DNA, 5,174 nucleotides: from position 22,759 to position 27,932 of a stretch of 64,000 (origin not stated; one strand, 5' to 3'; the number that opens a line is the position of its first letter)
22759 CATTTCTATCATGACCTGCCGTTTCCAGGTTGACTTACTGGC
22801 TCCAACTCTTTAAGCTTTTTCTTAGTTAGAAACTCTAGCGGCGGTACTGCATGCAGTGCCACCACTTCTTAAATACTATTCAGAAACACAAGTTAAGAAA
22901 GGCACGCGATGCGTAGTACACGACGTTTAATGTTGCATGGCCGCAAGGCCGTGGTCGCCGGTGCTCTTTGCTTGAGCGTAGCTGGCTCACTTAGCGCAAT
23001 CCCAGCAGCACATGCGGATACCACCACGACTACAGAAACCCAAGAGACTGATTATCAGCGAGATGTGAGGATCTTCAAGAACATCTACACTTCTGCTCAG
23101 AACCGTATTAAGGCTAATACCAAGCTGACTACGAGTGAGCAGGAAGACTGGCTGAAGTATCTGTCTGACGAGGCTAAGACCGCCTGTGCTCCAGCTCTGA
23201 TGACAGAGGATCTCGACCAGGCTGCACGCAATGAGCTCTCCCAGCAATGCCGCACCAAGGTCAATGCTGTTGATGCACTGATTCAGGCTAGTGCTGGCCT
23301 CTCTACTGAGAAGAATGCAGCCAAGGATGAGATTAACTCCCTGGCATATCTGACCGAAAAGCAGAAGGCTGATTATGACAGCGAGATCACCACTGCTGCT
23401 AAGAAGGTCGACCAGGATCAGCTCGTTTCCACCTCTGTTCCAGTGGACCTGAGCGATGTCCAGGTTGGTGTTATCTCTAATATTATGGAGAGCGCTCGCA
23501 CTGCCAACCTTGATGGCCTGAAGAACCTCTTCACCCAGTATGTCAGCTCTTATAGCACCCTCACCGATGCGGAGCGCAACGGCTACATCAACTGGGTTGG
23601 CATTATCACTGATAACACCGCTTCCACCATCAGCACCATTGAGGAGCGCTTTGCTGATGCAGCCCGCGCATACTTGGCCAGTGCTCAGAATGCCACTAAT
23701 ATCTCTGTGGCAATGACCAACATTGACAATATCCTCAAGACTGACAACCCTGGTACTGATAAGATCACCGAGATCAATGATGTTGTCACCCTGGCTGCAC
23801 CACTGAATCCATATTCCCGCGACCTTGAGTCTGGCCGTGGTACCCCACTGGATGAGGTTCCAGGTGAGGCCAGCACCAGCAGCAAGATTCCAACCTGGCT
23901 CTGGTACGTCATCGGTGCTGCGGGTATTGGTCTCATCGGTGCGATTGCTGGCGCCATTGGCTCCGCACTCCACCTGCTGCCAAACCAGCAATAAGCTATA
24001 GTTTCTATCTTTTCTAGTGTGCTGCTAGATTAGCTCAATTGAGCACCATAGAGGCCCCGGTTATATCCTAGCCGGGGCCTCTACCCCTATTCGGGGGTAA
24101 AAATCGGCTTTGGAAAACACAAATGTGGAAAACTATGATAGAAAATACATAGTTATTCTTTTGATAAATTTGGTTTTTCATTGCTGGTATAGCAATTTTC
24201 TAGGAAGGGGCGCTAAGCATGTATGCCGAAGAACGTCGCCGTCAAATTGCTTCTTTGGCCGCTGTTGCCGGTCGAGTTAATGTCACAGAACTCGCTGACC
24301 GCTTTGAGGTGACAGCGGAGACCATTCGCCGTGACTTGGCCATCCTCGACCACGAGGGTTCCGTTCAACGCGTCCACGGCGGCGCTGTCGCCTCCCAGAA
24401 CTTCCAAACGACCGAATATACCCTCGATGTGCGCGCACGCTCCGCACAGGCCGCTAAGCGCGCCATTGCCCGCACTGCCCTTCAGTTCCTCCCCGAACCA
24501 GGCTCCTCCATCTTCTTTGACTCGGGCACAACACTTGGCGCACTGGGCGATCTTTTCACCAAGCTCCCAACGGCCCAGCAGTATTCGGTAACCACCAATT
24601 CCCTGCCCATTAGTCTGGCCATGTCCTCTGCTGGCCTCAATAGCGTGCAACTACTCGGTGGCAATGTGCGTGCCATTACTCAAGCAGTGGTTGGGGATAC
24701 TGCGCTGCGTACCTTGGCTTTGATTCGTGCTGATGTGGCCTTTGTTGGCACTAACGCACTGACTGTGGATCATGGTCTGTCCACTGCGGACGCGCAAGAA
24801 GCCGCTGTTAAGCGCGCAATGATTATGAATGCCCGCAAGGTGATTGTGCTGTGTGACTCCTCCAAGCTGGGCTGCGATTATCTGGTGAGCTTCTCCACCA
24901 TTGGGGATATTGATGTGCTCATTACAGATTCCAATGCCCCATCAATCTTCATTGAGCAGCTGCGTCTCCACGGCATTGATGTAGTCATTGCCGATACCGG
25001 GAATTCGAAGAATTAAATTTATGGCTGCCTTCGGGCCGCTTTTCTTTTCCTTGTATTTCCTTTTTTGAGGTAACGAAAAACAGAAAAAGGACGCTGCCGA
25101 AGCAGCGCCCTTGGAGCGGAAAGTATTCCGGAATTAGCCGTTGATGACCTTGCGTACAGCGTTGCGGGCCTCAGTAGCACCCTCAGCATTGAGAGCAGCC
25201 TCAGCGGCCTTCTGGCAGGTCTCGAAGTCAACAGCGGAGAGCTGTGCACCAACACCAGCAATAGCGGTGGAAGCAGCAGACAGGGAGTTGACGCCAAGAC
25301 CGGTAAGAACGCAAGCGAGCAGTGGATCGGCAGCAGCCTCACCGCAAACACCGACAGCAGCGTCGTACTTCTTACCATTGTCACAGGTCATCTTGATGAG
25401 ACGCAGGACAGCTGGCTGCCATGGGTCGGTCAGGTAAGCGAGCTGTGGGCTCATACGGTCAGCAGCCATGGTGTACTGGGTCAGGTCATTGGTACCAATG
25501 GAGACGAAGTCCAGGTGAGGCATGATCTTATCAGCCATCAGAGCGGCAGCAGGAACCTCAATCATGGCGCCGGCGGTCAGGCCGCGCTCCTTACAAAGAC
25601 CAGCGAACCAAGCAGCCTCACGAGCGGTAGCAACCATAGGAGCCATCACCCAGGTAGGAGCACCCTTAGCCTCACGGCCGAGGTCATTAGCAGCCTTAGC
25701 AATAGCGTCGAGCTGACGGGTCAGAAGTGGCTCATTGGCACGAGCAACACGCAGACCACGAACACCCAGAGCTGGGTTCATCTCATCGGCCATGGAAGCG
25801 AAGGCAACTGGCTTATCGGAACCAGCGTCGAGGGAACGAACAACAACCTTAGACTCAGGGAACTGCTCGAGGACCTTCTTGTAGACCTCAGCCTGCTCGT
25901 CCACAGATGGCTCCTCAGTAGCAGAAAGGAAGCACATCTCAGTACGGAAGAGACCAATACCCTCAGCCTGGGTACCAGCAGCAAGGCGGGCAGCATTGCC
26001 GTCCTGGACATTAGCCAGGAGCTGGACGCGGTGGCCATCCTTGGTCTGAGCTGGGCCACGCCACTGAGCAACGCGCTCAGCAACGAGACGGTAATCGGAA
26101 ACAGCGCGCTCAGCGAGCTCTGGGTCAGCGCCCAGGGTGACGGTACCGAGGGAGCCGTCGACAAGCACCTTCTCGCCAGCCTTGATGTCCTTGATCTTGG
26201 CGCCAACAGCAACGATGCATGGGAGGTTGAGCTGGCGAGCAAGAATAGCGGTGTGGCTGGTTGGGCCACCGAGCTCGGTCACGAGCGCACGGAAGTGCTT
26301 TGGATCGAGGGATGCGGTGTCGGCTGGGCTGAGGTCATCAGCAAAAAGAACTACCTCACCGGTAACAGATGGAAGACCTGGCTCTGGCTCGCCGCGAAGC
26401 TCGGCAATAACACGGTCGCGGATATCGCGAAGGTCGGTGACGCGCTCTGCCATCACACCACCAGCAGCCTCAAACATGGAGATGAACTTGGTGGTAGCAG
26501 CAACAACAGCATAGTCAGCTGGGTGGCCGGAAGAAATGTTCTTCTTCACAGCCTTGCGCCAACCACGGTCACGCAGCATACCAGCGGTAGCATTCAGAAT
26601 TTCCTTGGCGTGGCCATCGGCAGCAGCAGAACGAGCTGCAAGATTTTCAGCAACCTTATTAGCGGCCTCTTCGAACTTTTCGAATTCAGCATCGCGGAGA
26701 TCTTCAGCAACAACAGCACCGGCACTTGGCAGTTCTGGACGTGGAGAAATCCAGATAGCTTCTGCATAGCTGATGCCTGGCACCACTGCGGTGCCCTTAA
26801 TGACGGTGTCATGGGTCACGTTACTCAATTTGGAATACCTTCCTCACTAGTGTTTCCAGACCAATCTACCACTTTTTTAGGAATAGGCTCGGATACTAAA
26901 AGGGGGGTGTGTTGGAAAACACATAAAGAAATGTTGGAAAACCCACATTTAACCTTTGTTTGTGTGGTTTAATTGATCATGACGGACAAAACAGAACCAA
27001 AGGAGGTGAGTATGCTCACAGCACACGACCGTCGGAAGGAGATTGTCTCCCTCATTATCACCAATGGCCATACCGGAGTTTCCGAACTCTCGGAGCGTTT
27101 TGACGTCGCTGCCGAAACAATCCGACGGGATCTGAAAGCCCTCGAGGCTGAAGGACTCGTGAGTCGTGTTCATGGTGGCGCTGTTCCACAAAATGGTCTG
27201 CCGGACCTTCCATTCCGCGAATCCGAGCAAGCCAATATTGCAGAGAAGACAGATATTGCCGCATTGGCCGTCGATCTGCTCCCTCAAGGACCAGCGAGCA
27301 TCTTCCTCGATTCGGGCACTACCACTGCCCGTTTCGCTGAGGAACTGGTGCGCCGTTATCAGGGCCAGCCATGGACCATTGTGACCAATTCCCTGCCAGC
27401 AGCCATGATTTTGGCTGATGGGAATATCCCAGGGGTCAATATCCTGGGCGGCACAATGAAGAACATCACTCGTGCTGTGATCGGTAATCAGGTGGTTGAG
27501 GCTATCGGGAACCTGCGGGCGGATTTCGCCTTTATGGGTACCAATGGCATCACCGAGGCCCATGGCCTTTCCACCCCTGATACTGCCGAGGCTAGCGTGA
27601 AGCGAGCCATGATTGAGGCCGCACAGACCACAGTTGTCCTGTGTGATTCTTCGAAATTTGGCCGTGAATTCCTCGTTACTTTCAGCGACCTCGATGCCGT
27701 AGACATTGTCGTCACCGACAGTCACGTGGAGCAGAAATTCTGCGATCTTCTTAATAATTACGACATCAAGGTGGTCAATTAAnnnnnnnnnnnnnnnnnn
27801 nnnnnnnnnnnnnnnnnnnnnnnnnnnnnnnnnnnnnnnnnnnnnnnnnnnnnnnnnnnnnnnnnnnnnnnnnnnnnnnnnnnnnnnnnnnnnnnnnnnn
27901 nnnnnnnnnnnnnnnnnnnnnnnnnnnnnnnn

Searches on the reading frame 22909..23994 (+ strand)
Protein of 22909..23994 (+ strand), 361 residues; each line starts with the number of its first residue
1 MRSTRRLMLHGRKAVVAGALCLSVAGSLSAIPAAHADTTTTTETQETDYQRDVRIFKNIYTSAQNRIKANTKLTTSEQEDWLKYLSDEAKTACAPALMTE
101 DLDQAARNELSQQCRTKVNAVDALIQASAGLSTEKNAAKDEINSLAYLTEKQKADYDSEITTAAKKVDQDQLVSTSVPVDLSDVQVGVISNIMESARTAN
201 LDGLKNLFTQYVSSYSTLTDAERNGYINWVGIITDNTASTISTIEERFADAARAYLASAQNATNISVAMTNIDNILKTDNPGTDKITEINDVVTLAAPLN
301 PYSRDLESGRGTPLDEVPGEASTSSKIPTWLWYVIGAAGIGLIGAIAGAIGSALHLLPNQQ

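Call 13: search_protein_families(library=pfam, proteins=[window:22909-23994:+])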
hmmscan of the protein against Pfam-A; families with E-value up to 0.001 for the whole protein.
window:22909-23994:+ (361 aa): 1 family
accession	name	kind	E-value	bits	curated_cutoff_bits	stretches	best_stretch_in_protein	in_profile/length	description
PF01468.23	GA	-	2.3e-07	31.3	24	1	131-164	4-37/55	GA module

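Call 62: search_protein_families(library=phrogs, proteins=[window:22909-23994:+], max_evalue=0.01)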
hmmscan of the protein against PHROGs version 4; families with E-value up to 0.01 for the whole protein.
window:22909-23994:+ (361 aa): 0 families

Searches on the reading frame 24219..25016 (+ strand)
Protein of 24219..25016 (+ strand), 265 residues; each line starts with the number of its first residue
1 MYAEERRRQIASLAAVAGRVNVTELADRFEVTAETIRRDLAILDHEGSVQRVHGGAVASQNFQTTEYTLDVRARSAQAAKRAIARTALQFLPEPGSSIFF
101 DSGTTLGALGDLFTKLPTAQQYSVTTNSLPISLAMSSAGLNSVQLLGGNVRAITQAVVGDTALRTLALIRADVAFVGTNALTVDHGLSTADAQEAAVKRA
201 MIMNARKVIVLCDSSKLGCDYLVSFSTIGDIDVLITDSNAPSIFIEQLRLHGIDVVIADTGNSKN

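Call 13: search_protein_families(library=pfam, proteins=[window:24219-25016:+])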
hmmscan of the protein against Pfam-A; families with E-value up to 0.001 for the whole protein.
window:24219-25016:+ (265 aa): 4 families
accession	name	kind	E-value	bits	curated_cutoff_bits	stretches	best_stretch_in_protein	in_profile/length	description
PF00455.28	DeoRC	-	4.1e-41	141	31.8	1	77-238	3-160/160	DeoR C terminal sensor domain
PF08220.18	HTH_DeoR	-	1.5e-14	53.9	21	1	6-59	1-54/57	DeoR-like helix-turn-helix domain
PF08279.18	HTH_11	-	3e-05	24.2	25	1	6-47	1-43/55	HTH domain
PF00392.27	GntR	-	7.5e-05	22.8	27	1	21-57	26-62/64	Bacterial regulatory proteins, gntR family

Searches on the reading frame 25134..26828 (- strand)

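Call 13: search_protein_families(library=pfam, proteins=[window:25134-26828:-])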
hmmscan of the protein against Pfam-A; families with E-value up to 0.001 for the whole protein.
window:25134-26828:- (564 aa): 3 families
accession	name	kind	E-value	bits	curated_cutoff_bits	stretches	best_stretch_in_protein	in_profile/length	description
PF02896.24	PEP-utilizers_C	-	1.5e-79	267.7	22.8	1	258-533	10-291/293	PEP-utilising enzyme, PEP-binding domain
PF00391.29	PEP-utilizers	-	8.7e-22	77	23.1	1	158-228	4-72/72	PEP-utilising enzyme, mobile domain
PF05524.18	PEP-utilisers_N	-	4.5e-21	75.7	24.4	1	11-129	1-121/121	PEP-utilising enzyme, N-terminal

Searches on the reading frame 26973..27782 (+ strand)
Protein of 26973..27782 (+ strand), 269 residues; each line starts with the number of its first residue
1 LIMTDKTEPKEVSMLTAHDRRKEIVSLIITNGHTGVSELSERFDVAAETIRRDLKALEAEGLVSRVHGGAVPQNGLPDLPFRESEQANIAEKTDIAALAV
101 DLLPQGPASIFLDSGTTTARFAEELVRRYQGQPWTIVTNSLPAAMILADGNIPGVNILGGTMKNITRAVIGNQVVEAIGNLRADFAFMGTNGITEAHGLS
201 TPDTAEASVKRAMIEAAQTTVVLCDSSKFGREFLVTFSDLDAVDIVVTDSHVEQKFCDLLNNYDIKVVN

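Call 13: search_protein_families(library=pfam, proteins=[window:26973-27782:+])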
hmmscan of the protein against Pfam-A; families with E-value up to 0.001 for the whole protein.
window:26973-27782:+ (269 aa): 8 families
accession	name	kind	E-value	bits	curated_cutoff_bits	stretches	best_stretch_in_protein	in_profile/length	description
PF00455.28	DeoRC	-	4.3e-46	157.2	31.8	1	88-250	2-160/160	DeoR C terminal sensor domain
PF08220.18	HTH_DeoR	-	5.9e-16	58.4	21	1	20-71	1-52/57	DeoR-like helix-turn-helix domain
PF00392.27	GntR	-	4e-06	26.8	27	1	36-70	27-61/64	Bacterial regulatory proteins, gntR family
PF25213.1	HVO_A0261_N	-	2e-05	24.8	35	1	11-68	3-59/86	HVO_A0261 N-terminal domain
PF08279.18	HTH_11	-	2.2e-05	24.7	25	1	20-61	1-43/55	HTH domain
PF01022.26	HTH_5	-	3.3e-05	24.1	22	1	20-64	3-46/47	Bacterial regulatory protein, arsR family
PF25212.1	HVO_A0114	-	0.0001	22.5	27.6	1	19-70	22-73/84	HVO_A0114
PF13412.12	HTH_24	-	0.00023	21.1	21.9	1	20-63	4-47/48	Winged helix-turn-helix DNA-binding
